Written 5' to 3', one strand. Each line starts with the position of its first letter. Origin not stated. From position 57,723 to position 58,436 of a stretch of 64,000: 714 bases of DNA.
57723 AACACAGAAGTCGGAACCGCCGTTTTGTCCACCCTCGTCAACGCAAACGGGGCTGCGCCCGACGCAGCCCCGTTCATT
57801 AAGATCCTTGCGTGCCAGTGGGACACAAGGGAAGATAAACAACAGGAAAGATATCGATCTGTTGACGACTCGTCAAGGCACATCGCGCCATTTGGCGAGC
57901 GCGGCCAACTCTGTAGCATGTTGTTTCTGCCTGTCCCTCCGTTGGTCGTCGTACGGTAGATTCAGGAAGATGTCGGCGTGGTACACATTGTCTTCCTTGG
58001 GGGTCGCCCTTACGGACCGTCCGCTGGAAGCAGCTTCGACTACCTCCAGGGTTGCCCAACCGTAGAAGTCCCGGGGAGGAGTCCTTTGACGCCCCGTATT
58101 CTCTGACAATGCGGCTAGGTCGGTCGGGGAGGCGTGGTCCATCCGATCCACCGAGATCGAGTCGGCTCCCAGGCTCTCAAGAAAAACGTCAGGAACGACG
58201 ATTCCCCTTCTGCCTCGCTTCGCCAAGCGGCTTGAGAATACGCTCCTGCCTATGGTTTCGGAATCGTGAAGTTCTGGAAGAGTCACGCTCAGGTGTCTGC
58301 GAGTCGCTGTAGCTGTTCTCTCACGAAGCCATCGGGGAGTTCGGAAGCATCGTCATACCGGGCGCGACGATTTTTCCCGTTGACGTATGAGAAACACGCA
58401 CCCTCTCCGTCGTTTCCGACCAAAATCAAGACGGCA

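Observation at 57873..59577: Tightly packed 3-gene operon of unrecognisable proteins in an AT-rich insert: best candidate for an undescribed accessory system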

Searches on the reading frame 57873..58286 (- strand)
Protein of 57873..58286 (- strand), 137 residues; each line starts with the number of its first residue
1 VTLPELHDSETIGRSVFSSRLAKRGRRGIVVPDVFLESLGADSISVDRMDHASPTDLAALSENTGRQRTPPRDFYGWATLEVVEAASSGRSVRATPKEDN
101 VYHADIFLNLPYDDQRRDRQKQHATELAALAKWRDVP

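Call 3: search_protein_families(library=pfam, proteins=[window:57873-58286:-], max_evalue=1)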
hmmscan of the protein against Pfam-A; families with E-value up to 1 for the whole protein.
window:57873-58286:- (137 aa): 0 families

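Call 4: search_protein_families(library=padloc, proteins=[window:57873-58286:-], max_evalue=1)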
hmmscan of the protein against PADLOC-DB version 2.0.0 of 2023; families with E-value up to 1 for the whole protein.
window:57873-58286:- (137 aa): 0 families

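Call 5: search_protein_families(library=ncbifam, proteins=[window:57873-58286:-], max_evalue=1)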
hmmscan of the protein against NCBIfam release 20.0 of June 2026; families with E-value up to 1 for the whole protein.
window:57873-58286:- (137 aa): 0 families
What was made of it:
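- On Toxin-antitoxin-chaperone (TAC) systems: A has no Pfam or NCBIfam match (calls 3, 5).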

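Call 6: search_protein_families(library=phrogs, proteins=[window:57873-58286:-], max_evalue=1)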
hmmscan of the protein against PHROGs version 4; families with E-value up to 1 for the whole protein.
window:57873-58286:- (137 aa): 0 families
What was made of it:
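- Checked: Pfam, NCBIfam and PHROGs give nothing significant for any of the three (calls 3, 5, 6).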

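Call 8: search_solved_structures(query=window:57873-58286:-, max_evalue=10)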
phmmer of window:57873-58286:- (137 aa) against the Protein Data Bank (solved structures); distinct sequences matched with E-value up to 10: 0.

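Call 9: find_homologous_proteins(query=window:57873-58286:-)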
Query window:57873-58286:- (137 aa): 39 proteins with E <= 0.001 among 151 candidates.
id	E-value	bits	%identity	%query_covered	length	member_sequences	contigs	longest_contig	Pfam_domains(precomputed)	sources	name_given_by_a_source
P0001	4.7e-77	275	92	100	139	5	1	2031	-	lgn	-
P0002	2.0e-73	263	89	100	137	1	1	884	-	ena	-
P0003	4.6e-68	246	84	100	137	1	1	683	-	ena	-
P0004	1.9e-66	240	82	100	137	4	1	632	-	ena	-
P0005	2.5e-66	240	80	100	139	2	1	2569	-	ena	-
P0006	8.2e-59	216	73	100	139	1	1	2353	-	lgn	-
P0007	6.8e-58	213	72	100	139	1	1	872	-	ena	-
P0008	1.1e-56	209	70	100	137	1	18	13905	-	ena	-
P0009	2.0e-56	208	70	100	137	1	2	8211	-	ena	-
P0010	6.3e-54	200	68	100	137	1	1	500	-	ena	-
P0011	7.4e-53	196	72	100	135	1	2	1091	-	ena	-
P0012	1.5e-52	195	68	100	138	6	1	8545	-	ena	-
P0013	3.5e-51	191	66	100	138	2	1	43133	-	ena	-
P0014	9.7e-51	189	67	99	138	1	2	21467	-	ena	-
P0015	4.3e-50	187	70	99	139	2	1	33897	-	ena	-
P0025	4.0e-48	181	68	99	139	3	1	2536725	-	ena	-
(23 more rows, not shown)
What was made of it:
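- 57873..58286 (-): Gene C, 137 aa, from an unnamed family. Inferred to be the effector or toxin. There are 39 close clusters (call 9).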

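Call 13: find_encoding_contigs(protein=P0025, flank=8000, max_places=3)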
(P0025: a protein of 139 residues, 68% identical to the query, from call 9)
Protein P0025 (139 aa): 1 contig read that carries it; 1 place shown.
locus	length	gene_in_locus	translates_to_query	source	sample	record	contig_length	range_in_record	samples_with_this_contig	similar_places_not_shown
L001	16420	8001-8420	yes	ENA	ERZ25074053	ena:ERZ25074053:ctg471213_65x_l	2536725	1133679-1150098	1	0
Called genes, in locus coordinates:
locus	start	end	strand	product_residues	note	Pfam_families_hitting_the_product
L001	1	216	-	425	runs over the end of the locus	PF26549:Tricorn_N (weak), PF26550:Tricorn_2nd, PF00930:DPPIV_N (faint), PF26549:Tricorn_N, PF07676:PD40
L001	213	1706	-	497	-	PF13103:TonB_2, PF03544:TonB_C (faint)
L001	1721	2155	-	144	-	PF02472:ExbD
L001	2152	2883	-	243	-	PF01618:MotA_ExbB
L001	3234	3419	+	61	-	-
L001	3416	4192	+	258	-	PF09976:TPR_21 (faint), PF07719:TPR_2 (faint), PF13428:TPR_14 (faint), PF13174:TPR_6 (faint), PF13181:TPR_8 (faint), PF24575:TPR_Slam (faint), PF00515:TPR_1 (faint), PF13432:TPR_16 (weak)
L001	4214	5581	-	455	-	PF01464:SLT, PF01476:LysM, PF23473:LysM3_LYK4_5 (faint), PF01476:LysM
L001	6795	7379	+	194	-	-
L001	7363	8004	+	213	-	-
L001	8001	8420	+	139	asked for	-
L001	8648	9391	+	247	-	-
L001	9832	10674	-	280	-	PF03781:FGE-sulfatase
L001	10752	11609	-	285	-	-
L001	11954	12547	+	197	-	PF00156:Pribosyltran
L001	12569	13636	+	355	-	PF20706:GT4-conflict, PF00534:Glycos_transf_1, PF13692:Glyco_trans_1_4, PF13524:Glyco_trans_1_2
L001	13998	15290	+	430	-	PF13439:Glyco_transf_4, PF13579:Glyco_trans_4_4 (weak), PF20706:GT4-conflict (weak), PF00534:Glycos_transf_1, PF13692:Glyco_trans_1_4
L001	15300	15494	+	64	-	PF01755:Glyco_transf_25 (weak)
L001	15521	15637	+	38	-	-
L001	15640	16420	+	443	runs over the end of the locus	PF01697:Glyco_transf_92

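Call 21: search_solved_structures(query=A1, max_evalue=10, show_alignments=2)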
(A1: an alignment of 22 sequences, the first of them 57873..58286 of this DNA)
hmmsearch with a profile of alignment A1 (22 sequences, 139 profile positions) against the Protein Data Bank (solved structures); distinct sequences matched with E-value up to 10: 0.

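Call 30: predict_structure(alignment_id=A1)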
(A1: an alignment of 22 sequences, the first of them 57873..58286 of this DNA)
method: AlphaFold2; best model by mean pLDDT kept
length: 137 residues; sequences in the alignment: 22
mean_pLDDT: 95.0   pTM: 0.88
mean pLDDT of the five models: 95.0, 94.7, 94.7, 94.7, 94.6
residues with pLDDT >= 90: 127; 70-90: 9; 50-70: 1; < 50: 0
segments of 3 or more residues with pLDDT < 50: none
pLDDT, mean of each block of 10 residues (from residue 1): 89 97 95 93 96 96 94 97 97 95 97 92 97 94
secondary structure, 60 per line:
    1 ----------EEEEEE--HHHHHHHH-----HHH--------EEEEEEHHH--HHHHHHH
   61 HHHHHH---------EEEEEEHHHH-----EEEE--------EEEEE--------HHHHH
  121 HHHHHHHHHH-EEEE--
elements in order: E11-16 H19-26 E43-48 H54-66 E76-81 H82-85 E91-94 E103-107 H116-130 E132-135
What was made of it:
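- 57873..58286 (-): The model has pLDDT 95 and pTM 0.88 with an alpha/beta fold (call 30).
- On HEPN toxins: The model of C has six strands and four helices (pLDDT 95; call 30).
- Closest known: HEPN-domain toxins. Different: The model is mixed alpha/beta, not an all-helical bundle (call 30).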

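Call 34: fold_search(model_id=the predicted structure, library=pdb)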
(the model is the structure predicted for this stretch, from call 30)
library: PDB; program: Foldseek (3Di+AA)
matches with E <= 10: 283; with E <= 0.001: 0
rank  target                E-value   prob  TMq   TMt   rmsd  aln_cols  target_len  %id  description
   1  3pyl_D                5.4e-01  0.05  0.17  0.08  15.4       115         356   13  Crystal structure of aspartate beta-semialdehide dehydrogenase from Streptococcus pneumoniae with D-2,3-diaminopropion (released 2012-01-04)
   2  6ob8_A                5.8e-01  0.04  0.16  0.09  13.4       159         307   11  Crystal structure of a dual sensor histidine kinase in green light illuminated state (released 2019-09-18)
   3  2gyy_B                7.4e-01  0.04  0.17  0.09  15.2       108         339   11  Structure of aspartate semialdehyde dehydrogenase (ASADH) from Streptococcus pneumoniae (released 2006-08-15)
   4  2l8o_MODEL_1_A        7.4e-01  0.02  0.15  0.14  16.8       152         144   10  Solution structure of Chr148 from Cytophaga hutchinsonii, Northeast Structural Genomics Consortium Target Chr1 (released 2011-03-02)
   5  4v6x_CX               8.9e-01  0.08  0.23  0.25  12.6       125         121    8  Structure of the human 80S ribosome (released 2014-07-09)
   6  7jof_D                9.5e-01  0.03  0.19  0.20  10.7       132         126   11  Calcium-bound C2A Domain from Human Dysferlin (released 2021-06-16)
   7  3ohe_A                1.0e+00  0.06  0.23  0.23  12.3       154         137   11  Crystal structure of a Histidine triad protein (Maqu_1709) from Marinobacter aquaeolei VT8 at 1.20 A resolution (released 2010-09-08)
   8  1zvu                  1.1e+00  0.10  0.29  0.09  12.4       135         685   12  Structure of the full-length E. coli ParC subunit (released 2005-07-05)
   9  2gz1_A                1.1e+00  0.03  0.17  0.08  15.5       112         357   12  Structure of Aspartate Semialdehyde Dehydrogenase (ASADH) from Streptococcus pneumoniae complexed with NADP (released 2006-08-15)
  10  3pyl_A                1.1e+00  0.03  0.17  0.08  15.1       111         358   13  Crystal structure of aspartate beta-semialdehide dehydrogenase from Streptococcus pneumoniae with D-2,3-diaminopropion (released 2012-01-04)
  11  3q1l_C                1.1e+00  0.03  0.16  0.08  15.5       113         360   12  Crystals Structure of Aspartate beta-Semialdehyde Dehydrogenase from Streptococcus pneumoniae with cysteamine bound co (released 2012-01-04)
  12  3pyl_B                1.2e+00  0.03  0.16  0.08  16.5       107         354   12  Crystal structure of aspartate beta-semialdehide dehydrogenase from Streptococcus pneumoniae with D-2,3-diaminopropion (released 2012-01-04)
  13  2eua_A                1.4e+00  0.04  0.21  0.08  15.9       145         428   10  Structure and Mechanism of MenF, the Menaquinone-Specific Isochorismate Synthase from Escherichia Coli (released 2006-12-05)
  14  6kxk_B                1.4e+00  0.02  0.15  0.06  12.1       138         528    9  BON1 (released 2020-09-16)
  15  2a1s_C                1.5e+00  0.04  0.16  0.08  10.6        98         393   17  Crystal structure of native PARN nuclease domain (released 2005-12-20)
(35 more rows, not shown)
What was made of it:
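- On Type II toxin-antitoxin system (generic definition): Foldseek against the PDB gives a best E of 0.54 with TM 0.3 or less (call 34).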

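Call 39: find_related_loci(query=A1, collection=genome_contigs, flank=6000)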
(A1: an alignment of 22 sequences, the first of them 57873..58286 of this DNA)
Query A1 (137 aa) in genome_contigs; peptide patterns used: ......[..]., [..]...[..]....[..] (x = any residue, [..] = any of these).
213 stretches matched a pattern; 57 encode a relative of the query (tblastn E <= 1e-3); 57 distinct loci.
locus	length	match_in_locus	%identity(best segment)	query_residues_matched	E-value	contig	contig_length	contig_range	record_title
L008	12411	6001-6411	90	1-137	3e-81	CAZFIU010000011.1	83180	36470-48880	MAG TPA_asm: uncultured Syntrophobacterales bacterium isolate SRP109090_co2_231 genome assembly, contig: NODE_286_length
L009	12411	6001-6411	74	1-137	3e-65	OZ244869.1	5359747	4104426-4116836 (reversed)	MAG: uncultured Candidatus Binatia bacterium isolate 4a3a7036-e571-4a1a-a60d-b403d30aaf4e genome assembly, chromosome: 1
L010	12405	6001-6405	72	1-137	2e-59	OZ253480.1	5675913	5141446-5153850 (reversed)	MAG: uncultured Candidatus Binatia bacterium isolate 01c1d691-c9b9-4499-9944-1e5a173e9d55 genome assembly, chromosome: 1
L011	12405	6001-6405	66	3-137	7e-57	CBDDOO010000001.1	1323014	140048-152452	MAG: Arenicellales bacterium isolate a29debac-1c8f-4757-9535-86e5a3768f11 genome assembly, contig: contig_1, whole genom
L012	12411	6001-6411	67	1-137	2e-56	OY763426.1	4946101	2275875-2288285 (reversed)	MAG: Candidatus Binatia bacterium isolate bff738c7-9683-4f94-b287-c2cb1e0b670a genome assembly, chromosome: 1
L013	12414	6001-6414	64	1-137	5e-56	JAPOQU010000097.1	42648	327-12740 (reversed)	MAG: Gammaproteobacteria bacterium isolate APA_bin_93 c_000000455000, whole genome shotgun sequence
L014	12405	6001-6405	69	3-137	5e-55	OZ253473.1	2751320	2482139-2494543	MAG: Nitrospirales bacterium isolate 056054a7-9ecf-4ec6-a908-bfcb47be926a genome assembly, chromosome: 1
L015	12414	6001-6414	67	1-137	3e-53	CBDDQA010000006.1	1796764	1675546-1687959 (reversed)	MAG: uncultured Candidatus Binatia bacterium isolate 6ae7d3f7-6f3a-412e-99ff-c928d72fc6b4 genome assembly, contig: conti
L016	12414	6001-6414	62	1-137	1e-52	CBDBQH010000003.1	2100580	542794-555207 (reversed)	MAG: Candidatus Poriferihabitaceae bacterium isolate 3f4a3f71-dd35-4c24-bd49-5cea3e77eff4 genome assembly, contig: conti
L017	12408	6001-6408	68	3-137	2e-52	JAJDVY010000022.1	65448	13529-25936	MAG: Nitrospirales bacterium isolate jk18x22bins.71 k141_589679, whole genome shotgun sequence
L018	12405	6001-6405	66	1-137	3e-52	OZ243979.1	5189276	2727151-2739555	MAG: uncultured Candidatus Binatia bacterium isolate 1ea5a42d-c5b0-4d9d-a207-f079449ea76f genome assembly, chromosome: 1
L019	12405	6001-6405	67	3-137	4e-50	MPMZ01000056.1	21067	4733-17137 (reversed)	MAG: Nitrospira sp. bin75 NODE_3395_length_21067_cov_12.3052_ID_6789, whole genome shotgun sequence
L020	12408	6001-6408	55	2-137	2e-42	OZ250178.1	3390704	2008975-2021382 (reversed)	MAG: Candidatus Foliamicus sp. isolate ac1afad2-df65-4484-8806-aab42824610e genome assembly, chromosome: 1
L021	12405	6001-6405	53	3-136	1e-40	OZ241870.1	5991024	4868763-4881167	MAG: Gammaproteobacteria bacterium isolate ca35ea08-545d-4259-bb59-35f508f037d2 genome assembly, chromosome: 1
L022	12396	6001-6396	56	5-137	1e-39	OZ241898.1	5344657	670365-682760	MAG: Vicinamibacterales bacterium isolate 479fc26a-c5fd-4f96-80c2-dbb1f079bd2a genome assembly, chromosome: 1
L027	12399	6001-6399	50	5-137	6e-35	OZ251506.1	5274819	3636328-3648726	MAG: Vicinamibacterales bacterium isolate aaa6a21a-436b-4590-abd6-8baef99f1637 genome assembly, chromosome: 1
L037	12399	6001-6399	44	1-135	3e-25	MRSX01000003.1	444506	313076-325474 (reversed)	MAG: Candidatus Porisulfidus sp. TsSOB lac_sponge_s2o1_TsSOB_curated_scaffold_2, whole genome shotgun sequence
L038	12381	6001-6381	38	3-135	3e-21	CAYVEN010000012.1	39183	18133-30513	MAG TPA_asm: uncultured Dehalococcoidia bacterium isolate SRP109090_co1_259 genome assembly, contig: NODE_1299_length_39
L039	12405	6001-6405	38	1-136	5e-21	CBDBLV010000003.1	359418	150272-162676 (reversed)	MAG: Dehalococcoidia bacterium isolate ee5483b1-fc76-4e64-9a74-85ffbb356386 genome assembly, contig: contig_3, whole gen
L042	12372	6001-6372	44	10-134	2e-20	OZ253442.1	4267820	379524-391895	MAG: bacterium isolate e26f613c-7608-46b1-ae07-a2f8df169297 genome assembly, chromosome: 1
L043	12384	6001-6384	45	9-137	9e-20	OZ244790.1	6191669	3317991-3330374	MAG: Candidatus Latescibacterota bacterium isolate 46c83e85-0880-45c6-8d78-79488e6eca4b genome assembly, chromosome: 1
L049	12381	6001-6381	37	9-133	1e-15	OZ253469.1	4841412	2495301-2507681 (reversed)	MAG: Candidatus Azotimanducaceae bacterium isolate 0d336ec1-7821-4be5-a928-cec4cb1b8f81 genome assembly, chromosome: 1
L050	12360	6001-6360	35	10-133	5e-15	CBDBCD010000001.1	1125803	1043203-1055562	MAG: Dehalococcoidia bacterium isolate 18480985-e817-4171-aff3-d89334621982 genome assembly, contig: contig_1, whole gen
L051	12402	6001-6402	34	2-137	2e-14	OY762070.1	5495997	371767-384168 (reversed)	MAG: Pseudomonadales bacterium isolate ac928a3f-4c2e-4f54-a756-792d58c1f79c genome assembly, chromosome: 1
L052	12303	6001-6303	41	33-135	1e-13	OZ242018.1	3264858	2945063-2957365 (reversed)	MAG: Dehalococcoidia bacterium isolate be0a7399-3cfc-4bfb-8065-0cf5b5fd85b7 genome assembly, chromosome: 1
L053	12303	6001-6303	40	33-135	1e-13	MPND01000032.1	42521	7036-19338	MAG: SAR202 cluster bacterium bin90 NODE_1477_length_42521_cov_8.92865_ID_2953, whole genome shotgun sequence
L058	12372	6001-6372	31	2-128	5e-10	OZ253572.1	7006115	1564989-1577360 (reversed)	MAG: Spirochaetia bacterium isolate 72bb51b6-cb5f-447a-8604-6b23f49a98cc genome assembly, chromosome: 1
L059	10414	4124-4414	44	10-108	8e-10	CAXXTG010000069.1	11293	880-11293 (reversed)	MAG: Vicinamibacterales bacterium isolate cdfb1a10-b860-4899-88b7-affdfcb54827 genome assembly, contig: contig_69, whole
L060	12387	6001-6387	32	6-128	6e-9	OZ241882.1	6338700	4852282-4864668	MAG: Paracoccaceae bacterium isolate 3a1aff45-e363-428b-be7d-1a8a0836b441 genome assembly, chromosome: 1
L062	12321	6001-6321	31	20-128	7e-8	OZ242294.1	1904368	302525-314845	MAG: Thermodesulfobacteriota bacterium isolate dbd6f23f-7201-4405-b442-69d0362d048f genome assembly, chromosome: 1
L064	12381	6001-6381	30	20-135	4e-5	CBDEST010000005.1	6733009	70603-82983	MAG: Bryobacterales bacterium isolate 43e8cf1b-7c08-4a57-bc5e-d388cc7a59f2 genome assembly, contig: contig_5, whole geno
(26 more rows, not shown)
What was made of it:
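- About ten phyla are represented (call 39). Two genomes carry two copies each (call 39).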

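Call 44: search_protein_families(library=pfam, proteins=[L060:4526-5233:+, L062:4472-5167:+, L037:4326-5081:+, L058:5021-5437:+, L001:8648-9391:+, L037:5078-6004:+, L060:5243-5965:+], max_evalue=0.1)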
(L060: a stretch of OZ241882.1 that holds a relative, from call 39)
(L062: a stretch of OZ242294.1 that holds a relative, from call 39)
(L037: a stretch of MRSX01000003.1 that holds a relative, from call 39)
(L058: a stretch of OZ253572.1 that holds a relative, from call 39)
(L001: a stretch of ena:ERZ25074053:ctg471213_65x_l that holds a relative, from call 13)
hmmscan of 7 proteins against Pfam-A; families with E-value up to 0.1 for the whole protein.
L060:4526-5233:+ (235 aa): 0 families

L062:4472-5167:+ (231 aa): 1 family
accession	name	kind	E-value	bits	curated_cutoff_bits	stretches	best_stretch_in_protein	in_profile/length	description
PF09483.15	HpaP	-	0.00075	20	23.8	1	169-216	18-64/90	Type III secretion protein (HpaP)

L037:4326-5081:+ (251 aa): 0 families

L058:5021-5437:+ (138 aa): 1 family
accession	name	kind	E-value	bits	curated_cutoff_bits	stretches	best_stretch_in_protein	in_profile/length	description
PF22091.2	DUF6941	-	8.5e-06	26.6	27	1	6-123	2-125/125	Family of unknown function (DUF6941)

L001:8648-9391:+ (247 aa): 2 families
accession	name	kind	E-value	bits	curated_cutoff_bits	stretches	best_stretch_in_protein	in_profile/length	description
PF13643.11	DUF4145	-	0.001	19.5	23.1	1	146-236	2-84/88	Domain of unknown function (DUF4145)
PF18735.6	HEPN_RiboL-PSP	-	0.0048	17.3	28.4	1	198-245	139-184/191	RiboL-PSP-HEPN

L037:5078-6004:+ (308 aa): 0 families

L060:5243-5965:+ (240 aa): 0 families

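Call 55: search_protein_families(library=pfam, alignment_id=A5, max_evalue=1)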
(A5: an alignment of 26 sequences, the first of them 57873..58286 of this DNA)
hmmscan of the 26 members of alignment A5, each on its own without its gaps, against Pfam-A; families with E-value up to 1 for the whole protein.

A. member 1, window:57873-58286:- (137 aa): 0 families

B. families by the number of members that match (of 26 scanned): 4 families
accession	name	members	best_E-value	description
PF06528.17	Phage_P2_GpE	1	0.042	Phage P2 GpE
PF06258.17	Mito_fiss_Elm1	1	0.1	Mitochondrial fission ELM1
PF19695.4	DUF6195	1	0.11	Family of unknown function (DUF6195)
PF08696.17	Dna2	1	0.24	DNA replication factor Dna2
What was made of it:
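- Closest known: HEPN-domain toxins. Different: No HEPN family is hit (calls 3, 55).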

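Call 56: search_solved_structures(query=A5, max_evalue=10, show_alignments=3)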
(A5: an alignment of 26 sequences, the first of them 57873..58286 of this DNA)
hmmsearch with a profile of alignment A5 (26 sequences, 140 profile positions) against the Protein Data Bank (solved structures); distinct sequences matched with E-value up to 10: 1.
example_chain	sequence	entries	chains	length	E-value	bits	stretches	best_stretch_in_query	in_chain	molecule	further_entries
3ihs_A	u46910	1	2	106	0.67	13.2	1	98-114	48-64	Phosphocarrier protein HPr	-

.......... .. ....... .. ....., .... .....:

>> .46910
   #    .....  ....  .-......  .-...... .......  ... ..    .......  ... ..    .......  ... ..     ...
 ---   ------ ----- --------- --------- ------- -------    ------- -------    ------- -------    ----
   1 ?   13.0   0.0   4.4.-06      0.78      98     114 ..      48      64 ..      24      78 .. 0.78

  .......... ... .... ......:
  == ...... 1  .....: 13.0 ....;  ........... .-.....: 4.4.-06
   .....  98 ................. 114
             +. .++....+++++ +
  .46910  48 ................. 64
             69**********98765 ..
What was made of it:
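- On Type II toxin-antitoxin system (generic definition): There is no PDB sequence or profile hit (calls 8, 21, 56).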

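Call 59: find_related_loci(query=A5, collection=viral_contigs, flank=8000)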
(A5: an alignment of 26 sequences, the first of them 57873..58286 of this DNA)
Query A5 (137 aa) in viral_contigs; peptide patterns used: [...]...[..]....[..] (x = any residue, [..] = any of these).
6 stretches matched a pattern, but none encodes a relative of the query by tblastn (E <= 1e-3).

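Call 61: search_dna_similar(query=window:57873-58286:-, collection=plasmids, mode=protein, max_evalue=0.001)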
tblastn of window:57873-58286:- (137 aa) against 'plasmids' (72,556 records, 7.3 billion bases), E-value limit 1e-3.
No match.

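Call 66: search_protein_representatives(alignment_id=A1)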
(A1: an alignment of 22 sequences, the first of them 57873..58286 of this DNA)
Query: 22 sequences, 139 profile positions. Proteins with E-value up to 0.001 (for the whole library): 645; up to 1e-10: 386; up to 1e-30: 27. The best 150 are listed.
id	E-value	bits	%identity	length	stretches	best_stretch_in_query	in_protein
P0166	3.8e-50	186.1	-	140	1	1-139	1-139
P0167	1.4e-49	184.2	-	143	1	4-139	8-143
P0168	1.9e-46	174.1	-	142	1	5-137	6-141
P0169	6.1e-46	172.5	-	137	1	3-139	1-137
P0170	1.1e-45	171.6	-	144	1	3-139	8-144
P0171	3.7e-42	160.2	-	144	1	3-139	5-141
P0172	1.8e-40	154.8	-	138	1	5-139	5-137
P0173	1.9e-40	154.7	-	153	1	4-139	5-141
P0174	4.0e-40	153.6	-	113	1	35-138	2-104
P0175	1.7e-39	151.6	-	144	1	1-138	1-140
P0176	2.2e-39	151.2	-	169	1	3-139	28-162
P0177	3.2e-39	150.7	-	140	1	7-136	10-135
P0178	1.6e-38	148.4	-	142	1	4-137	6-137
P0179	2.1e-38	148.1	-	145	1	6-139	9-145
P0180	5.9e-38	146.6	-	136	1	4-136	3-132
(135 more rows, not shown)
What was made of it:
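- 57873..58286 (-): The 1.84-billion-protein representative library holds 645 clusters at E <= 1e-3, and the best 150 are all stand-alone proteins of 80-184 aa (call 66).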
